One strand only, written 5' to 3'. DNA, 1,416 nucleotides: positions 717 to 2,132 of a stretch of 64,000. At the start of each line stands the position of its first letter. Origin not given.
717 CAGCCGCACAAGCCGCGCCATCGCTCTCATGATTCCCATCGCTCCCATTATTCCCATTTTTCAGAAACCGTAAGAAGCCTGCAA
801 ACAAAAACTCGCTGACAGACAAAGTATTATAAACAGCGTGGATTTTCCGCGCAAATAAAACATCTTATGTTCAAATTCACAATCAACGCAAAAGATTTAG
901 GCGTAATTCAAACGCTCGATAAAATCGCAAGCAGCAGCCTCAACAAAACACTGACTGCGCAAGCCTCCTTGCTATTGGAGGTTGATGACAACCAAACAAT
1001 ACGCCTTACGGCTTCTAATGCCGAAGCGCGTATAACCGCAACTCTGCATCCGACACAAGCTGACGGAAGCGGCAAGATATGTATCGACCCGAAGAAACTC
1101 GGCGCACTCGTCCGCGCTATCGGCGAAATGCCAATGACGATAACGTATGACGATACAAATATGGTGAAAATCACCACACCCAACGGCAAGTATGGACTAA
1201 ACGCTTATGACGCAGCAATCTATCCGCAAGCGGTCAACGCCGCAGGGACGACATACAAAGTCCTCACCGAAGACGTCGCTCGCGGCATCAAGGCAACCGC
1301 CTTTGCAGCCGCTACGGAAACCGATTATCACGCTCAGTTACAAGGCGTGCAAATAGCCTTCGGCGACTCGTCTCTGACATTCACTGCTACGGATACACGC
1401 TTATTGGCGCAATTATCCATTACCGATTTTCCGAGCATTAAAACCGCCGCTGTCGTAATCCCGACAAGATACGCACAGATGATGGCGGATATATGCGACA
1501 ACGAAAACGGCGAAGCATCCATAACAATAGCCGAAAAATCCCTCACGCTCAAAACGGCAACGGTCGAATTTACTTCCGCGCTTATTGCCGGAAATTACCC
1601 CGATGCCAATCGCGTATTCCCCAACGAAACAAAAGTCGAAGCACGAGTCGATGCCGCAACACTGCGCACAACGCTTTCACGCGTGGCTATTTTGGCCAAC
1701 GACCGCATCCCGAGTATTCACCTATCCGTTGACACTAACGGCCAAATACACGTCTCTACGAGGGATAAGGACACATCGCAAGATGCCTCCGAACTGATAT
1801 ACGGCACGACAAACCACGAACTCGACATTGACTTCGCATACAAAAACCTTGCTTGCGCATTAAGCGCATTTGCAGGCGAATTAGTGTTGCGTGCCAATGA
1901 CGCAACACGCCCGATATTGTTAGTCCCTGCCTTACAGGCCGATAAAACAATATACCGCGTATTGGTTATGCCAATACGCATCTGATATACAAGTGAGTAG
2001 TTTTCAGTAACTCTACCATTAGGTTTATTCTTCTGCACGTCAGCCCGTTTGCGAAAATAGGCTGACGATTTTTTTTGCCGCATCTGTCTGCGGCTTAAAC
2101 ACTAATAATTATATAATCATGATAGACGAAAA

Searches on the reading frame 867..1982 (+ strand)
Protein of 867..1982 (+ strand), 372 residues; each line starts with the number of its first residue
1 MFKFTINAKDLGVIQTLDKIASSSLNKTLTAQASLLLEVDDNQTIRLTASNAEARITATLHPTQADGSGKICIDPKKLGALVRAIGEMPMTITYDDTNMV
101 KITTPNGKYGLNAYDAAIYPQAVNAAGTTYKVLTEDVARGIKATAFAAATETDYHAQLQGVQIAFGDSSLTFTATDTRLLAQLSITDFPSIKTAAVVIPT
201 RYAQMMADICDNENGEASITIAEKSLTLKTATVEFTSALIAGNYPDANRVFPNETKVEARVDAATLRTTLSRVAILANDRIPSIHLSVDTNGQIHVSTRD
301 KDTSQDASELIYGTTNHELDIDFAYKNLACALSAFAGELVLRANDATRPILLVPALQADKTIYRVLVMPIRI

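Call 54: search_protein_families(library=phrogs, proteins=[window:867-1982:+], max_evalue=0.00001)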
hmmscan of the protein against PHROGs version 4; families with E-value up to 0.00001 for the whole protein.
window:867-1982:+ (372 aa): 2 families
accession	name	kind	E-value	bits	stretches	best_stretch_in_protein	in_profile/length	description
phrog_947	-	DNA, RNA and nucleotide metabolism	1.6e-44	153.4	1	1-372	2-365/368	DNA polymerase processivity factor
phrog_6615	-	DNA, RNA and nucleotide metabolism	8.8e-06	26.5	0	225-372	57-213/214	DNA polymerase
